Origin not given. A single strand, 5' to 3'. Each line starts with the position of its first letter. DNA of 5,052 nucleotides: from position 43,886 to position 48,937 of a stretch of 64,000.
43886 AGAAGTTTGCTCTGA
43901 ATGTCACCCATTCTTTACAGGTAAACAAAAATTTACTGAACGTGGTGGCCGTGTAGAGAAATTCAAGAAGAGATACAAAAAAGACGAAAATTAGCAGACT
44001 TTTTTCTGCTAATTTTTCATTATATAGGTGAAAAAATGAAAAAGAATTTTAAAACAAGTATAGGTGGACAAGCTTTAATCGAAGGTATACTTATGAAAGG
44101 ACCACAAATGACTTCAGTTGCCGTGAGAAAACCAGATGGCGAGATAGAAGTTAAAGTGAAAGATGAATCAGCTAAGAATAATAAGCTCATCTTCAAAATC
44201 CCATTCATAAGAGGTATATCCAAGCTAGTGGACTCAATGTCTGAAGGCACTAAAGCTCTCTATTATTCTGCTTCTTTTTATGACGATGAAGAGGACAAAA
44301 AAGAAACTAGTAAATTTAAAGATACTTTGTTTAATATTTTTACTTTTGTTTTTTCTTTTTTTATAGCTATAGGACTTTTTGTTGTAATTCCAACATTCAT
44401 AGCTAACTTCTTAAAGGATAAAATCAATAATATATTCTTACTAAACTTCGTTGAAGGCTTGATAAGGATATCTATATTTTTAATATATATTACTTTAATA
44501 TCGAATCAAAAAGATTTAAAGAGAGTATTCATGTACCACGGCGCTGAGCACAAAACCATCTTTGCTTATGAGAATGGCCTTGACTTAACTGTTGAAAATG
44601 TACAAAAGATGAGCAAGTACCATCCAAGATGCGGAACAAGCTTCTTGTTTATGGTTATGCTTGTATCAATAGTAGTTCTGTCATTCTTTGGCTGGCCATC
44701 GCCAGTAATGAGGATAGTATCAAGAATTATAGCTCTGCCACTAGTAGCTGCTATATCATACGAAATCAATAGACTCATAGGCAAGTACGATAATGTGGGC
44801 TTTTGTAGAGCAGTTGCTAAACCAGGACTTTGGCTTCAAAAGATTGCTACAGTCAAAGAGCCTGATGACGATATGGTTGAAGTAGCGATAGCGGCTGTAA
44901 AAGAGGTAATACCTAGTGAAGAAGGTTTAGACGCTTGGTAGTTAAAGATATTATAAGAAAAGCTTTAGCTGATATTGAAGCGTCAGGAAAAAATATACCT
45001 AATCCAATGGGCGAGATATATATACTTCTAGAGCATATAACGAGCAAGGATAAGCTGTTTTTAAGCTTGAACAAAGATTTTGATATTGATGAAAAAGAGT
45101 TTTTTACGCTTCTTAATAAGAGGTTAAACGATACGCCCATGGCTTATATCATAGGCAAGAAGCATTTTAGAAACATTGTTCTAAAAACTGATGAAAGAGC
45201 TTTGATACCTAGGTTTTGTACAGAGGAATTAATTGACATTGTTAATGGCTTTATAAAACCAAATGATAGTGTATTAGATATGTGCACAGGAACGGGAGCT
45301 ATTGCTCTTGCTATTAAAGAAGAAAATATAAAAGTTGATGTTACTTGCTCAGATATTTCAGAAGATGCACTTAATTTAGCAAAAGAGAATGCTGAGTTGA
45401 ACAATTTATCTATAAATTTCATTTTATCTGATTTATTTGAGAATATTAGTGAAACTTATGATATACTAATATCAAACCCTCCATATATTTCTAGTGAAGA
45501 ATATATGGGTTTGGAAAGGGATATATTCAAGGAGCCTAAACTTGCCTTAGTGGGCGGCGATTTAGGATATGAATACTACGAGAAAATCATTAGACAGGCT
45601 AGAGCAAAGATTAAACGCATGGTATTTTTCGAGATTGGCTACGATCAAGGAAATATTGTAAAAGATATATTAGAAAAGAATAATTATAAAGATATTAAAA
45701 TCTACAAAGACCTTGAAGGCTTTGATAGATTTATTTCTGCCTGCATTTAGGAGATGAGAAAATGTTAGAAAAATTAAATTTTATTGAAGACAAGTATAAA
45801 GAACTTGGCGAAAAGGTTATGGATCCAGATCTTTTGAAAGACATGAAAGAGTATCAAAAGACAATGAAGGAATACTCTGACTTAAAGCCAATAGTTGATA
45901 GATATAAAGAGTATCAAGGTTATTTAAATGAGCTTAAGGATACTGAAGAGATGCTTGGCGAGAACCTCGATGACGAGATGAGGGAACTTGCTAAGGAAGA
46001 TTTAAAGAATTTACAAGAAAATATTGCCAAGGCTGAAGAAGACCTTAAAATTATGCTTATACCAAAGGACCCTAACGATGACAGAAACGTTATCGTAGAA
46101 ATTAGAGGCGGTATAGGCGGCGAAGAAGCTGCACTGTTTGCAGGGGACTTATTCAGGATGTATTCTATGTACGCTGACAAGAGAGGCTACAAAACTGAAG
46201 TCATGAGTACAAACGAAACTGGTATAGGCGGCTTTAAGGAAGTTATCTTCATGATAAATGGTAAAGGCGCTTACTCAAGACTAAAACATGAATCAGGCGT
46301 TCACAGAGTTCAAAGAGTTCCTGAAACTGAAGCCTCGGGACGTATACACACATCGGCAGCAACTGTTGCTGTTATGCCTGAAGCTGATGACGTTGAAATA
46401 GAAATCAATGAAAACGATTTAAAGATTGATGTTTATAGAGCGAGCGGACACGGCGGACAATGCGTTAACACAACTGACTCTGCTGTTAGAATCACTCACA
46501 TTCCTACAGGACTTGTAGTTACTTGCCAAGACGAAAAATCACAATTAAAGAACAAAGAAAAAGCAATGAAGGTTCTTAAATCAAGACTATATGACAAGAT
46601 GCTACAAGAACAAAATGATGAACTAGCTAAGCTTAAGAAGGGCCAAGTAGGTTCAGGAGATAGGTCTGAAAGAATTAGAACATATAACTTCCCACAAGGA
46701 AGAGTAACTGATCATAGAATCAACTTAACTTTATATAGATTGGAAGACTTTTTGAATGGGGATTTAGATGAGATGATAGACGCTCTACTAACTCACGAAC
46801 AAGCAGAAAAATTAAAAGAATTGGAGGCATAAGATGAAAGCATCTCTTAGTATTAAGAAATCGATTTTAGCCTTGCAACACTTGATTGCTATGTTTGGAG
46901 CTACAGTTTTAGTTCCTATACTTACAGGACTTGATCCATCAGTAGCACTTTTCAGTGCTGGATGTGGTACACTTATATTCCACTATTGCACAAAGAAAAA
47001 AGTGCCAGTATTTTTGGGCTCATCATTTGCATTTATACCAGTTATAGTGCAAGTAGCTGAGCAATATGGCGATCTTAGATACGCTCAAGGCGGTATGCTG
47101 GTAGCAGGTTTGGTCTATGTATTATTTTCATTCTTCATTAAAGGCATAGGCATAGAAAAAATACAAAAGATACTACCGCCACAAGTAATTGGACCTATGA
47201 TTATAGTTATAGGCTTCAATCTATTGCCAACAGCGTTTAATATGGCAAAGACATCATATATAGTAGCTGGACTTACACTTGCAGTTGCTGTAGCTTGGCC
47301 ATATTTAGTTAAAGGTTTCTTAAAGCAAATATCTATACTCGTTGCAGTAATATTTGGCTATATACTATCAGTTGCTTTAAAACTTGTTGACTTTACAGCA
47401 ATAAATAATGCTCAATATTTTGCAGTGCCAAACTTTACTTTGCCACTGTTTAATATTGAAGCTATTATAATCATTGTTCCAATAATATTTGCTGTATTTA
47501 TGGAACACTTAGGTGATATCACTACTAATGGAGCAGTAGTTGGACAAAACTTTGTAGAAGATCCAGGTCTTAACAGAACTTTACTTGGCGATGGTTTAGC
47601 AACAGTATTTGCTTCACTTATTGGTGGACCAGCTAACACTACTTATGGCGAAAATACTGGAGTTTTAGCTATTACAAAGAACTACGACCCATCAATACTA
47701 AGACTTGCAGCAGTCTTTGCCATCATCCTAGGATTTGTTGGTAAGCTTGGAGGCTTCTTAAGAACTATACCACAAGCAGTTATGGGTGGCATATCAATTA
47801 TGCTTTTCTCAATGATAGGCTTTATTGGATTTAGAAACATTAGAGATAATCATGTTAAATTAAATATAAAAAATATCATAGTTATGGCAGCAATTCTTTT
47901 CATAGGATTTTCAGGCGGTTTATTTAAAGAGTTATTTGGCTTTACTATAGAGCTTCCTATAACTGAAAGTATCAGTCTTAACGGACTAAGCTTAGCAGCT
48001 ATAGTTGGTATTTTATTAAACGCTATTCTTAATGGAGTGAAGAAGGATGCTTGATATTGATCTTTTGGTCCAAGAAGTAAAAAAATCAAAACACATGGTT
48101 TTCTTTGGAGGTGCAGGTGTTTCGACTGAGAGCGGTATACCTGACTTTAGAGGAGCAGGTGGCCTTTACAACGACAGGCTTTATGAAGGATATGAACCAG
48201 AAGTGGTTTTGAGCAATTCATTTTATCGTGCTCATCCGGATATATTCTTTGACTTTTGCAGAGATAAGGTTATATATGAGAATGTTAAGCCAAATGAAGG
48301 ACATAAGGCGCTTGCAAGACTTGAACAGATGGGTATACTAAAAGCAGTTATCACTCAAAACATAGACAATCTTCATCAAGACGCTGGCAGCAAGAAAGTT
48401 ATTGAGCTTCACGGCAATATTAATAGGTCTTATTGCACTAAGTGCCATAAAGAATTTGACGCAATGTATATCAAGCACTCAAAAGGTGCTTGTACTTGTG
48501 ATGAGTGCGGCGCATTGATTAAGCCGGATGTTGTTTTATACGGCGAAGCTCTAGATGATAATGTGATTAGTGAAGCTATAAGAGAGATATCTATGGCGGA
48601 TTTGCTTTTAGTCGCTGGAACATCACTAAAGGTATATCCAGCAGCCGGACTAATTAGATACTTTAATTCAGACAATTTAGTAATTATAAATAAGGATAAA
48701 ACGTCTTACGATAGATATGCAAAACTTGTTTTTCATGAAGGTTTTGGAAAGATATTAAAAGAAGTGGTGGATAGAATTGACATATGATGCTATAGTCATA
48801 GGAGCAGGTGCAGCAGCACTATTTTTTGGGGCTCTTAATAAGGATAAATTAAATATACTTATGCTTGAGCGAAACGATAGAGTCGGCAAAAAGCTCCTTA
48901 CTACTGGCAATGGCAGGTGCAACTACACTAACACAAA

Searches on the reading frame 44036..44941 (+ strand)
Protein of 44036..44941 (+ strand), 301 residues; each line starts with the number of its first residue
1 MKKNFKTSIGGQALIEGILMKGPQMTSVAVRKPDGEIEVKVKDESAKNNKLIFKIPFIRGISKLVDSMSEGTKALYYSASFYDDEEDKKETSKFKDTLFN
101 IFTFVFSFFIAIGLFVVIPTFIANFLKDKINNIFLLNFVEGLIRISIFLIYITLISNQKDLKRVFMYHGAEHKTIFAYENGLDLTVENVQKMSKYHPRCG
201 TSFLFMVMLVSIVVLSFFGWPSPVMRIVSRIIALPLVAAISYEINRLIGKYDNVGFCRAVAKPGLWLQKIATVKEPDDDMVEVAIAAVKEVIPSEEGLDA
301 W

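Call 66: search_protein_families(library=ncbifam, proteins=[window:44036-44941:+], max_evalue=1e-10)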
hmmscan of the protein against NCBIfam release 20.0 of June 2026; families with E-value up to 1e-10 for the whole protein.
window:44036-44941:+ (301 aa): 0 families

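Call 68: search_protein_families(library=pfam, proteins=[window:44036-44941:+], max_evalue=0.00001)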
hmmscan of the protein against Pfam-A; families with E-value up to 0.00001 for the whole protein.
window:44036-44941:+ (301 aa): 1 family
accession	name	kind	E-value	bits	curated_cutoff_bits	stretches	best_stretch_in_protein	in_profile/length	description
PF07136.16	DUF1385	-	7.5e-90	300.6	22.1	1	55-293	1-226/227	Protein of unknown function (DUF1385)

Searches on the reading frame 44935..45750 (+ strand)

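Call 66: search_protein_families(library=ncbifam, proteins=[window:44935-45750:+], max_evalue=1e-10)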
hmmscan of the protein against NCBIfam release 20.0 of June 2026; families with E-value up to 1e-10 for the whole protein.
window:44935-45750:+ (271 aa): 9 families
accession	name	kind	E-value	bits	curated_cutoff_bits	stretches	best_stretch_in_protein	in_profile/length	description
TIGR03534.1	RF_mod_PrmC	equivalog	6.2e-70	235.5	199.1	1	29-267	3-252/253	peptide chain release factor N(5)-glutamine methyltransferase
TIGR00536.1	hemK_fam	subfamily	3.1e-67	226.6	115.5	1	4-269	4-280/286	HemK family protein methyltransferase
TIGR03533.1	L3_gln_methyl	equivalog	1.1e-40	139.8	229.7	1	52-242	60-259/284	50S ribosomal protein L3 N(5)-glutamine methyltransferase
NF002421.0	PRK01544.1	equivalog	5.9e-34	117.7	567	1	111-268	140-303/524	bifunctional peptide chain release factor N(5)-glutamine methyltransferase PrmC/tRNA (guanosine(46)-N7)-methyltransferase TrmB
NF011529.0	PRK14968.1-3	equivalog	3.6e-28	98.3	162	1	77-229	4-149/198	putative methyltransferase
TIGR03704.1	PrmC_rel_meth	equivalog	2.6e-19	69.6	248.8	1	54-247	28-229/251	putative protein N(5)-glutamine methyltransferase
TIGR00537.1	hemK_rel_arch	hypoth_equivalog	2.6e-17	63.1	87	1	108-227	19-131/179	HemK2/MTQ2 family protein methyltransferase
NF007023.0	PRK09489.1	equivalog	1.4e-13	50.7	295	1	111-184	198-271/342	16S rRNA (guanine(1207)-N(2))-methyltransferase RsmC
NF011530.0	PRK14968.1-4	equivalog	2.3e-11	43.4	243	1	99-190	29-115/202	putative methyltransferase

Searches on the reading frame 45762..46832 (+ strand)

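Call 66: search_protein_families(library=ncbifam, proteins=[window:45762-46832:+], max_evalue=1e-10)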
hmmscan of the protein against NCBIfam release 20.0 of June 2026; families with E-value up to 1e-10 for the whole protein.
window:45762-46832:+ (356 aa): 4 families
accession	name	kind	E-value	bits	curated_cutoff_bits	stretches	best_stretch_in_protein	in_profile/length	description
NF001859.2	PRK00591.1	equivalog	1.1e-164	547.6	400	1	6-351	2-347/347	peptide chain release factor 1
TIGR00019.1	prfA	equivalog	2.6e-164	546.4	423.25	1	1-355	6-359/361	peptide chain release factor 1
TIGR00020.2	prfB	exception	4.7e-95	318.6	370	1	8-343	20-352/353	peptide chain release factor 2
TIGR03072.1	release_prfH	equivalog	6.2e-23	81.4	166.65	1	113-290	4-177/200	peptide chain release factor H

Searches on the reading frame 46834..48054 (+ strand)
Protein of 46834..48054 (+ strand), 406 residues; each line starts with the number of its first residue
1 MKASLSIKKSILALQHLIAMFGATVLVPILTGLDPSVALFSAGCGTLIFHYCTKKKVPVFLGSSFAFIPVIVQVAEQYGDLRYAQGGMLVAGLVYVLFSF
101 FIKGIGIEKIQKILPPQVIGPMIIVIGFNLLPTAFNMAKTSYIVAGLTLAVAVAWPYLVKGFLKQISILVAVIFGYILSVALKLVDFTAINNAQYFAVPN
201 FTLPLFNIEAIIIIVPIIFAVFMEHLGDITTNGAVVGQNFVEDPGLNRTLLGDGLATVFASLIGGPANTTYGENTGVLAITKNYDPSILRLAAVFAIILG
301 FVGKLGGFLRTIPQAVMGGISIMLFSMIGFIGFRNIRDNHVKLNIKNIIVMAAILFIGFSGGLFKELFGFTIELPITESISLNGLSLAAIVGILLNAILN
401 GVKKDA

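Call 66: search_protein_families(library=ncbifam, proteins=[window:46834-48054:+], max_evalue=1e-10)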
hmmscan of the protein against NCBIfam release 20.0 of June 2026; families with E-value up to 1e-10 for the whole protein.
window:46834-48054:+ (406 aa): 4 families
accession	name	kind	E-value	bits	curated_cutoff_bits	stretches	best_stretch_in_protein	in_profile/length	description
NF007995.0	PRK10720.1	equivalog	6.4e-102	341.6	477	1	11-401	18-408/429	uracil permease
TIGR00801.1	ncs2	superfamily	2.4e-95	320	291.8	1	7-398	5-415/415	NCS2 family nucleobase:cation symporter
TIGR03616.1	RutG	equivalog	1.9e-70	237.8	758.65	1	7-400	29-426/429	pyrimidine utilization transport protein G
TIGR03173.1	pbuX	subfamily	7.5e-58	196.2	414.15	1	12-400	1-407/407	xanthine permease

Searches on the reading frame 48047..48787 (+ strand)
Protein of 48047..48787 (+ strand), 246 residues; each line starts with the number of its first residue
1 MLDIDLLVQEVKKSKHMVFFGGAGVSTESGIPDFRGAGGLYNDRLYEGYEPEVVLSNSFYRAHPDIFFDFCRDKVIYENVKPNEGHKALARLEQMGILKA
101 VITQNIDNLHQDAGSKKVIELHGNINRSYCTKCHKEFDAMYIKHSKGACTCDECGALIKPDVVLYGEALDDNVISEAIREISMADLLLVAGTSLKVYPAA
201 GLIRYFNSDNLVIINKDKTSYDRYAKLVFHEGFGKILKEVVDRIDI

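Call 66: search_protein_families(library=ncbifam, proteins=[window:48047-48787:+], max_evalue=1e-10)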
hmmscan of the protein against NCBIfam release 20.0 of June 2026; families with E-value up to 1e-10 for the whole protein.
window:48047-48787:+ (246 aa): 7 families
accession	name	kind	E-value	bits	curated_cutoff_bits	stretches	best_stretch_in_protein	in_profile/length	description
NF001752.0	PRK00481.1-1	equivalog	2.7e-97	325.1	221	1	4-241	4-240/242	NAD-dependent protein deacylase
NF040867.1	prot_deacyl_CobB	equivalog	9e-76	254.3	320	1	9-244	5-242/242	NAD-dependent protein deacetylase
NF001753.0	PRK00481.1-3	subfamily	2.2e-73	246.3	243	1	7-244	6-247/252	NAD-dependent protein deacylase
NF010736.0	PRK14138.1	equivalog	8.9e-65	218.3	395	1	8-242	5-239/244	NAD-dependent deacetylase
NF001754.0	PRK00481.1-4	equivalog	6.6e-61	205.5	252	1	5-241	6-241/244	NAD-dependent protein deacylase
NF003738.0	PRK05333.1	equivalog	5.6e-42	143.7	305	2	5-143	17-151/295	NAD-dependent protein deacetylase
NF001755.0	PRK00481.1-5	equivalog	3.5e-33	114.8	318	1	6-204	32-227/278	Sir2 family NAD+-dependent deacetylase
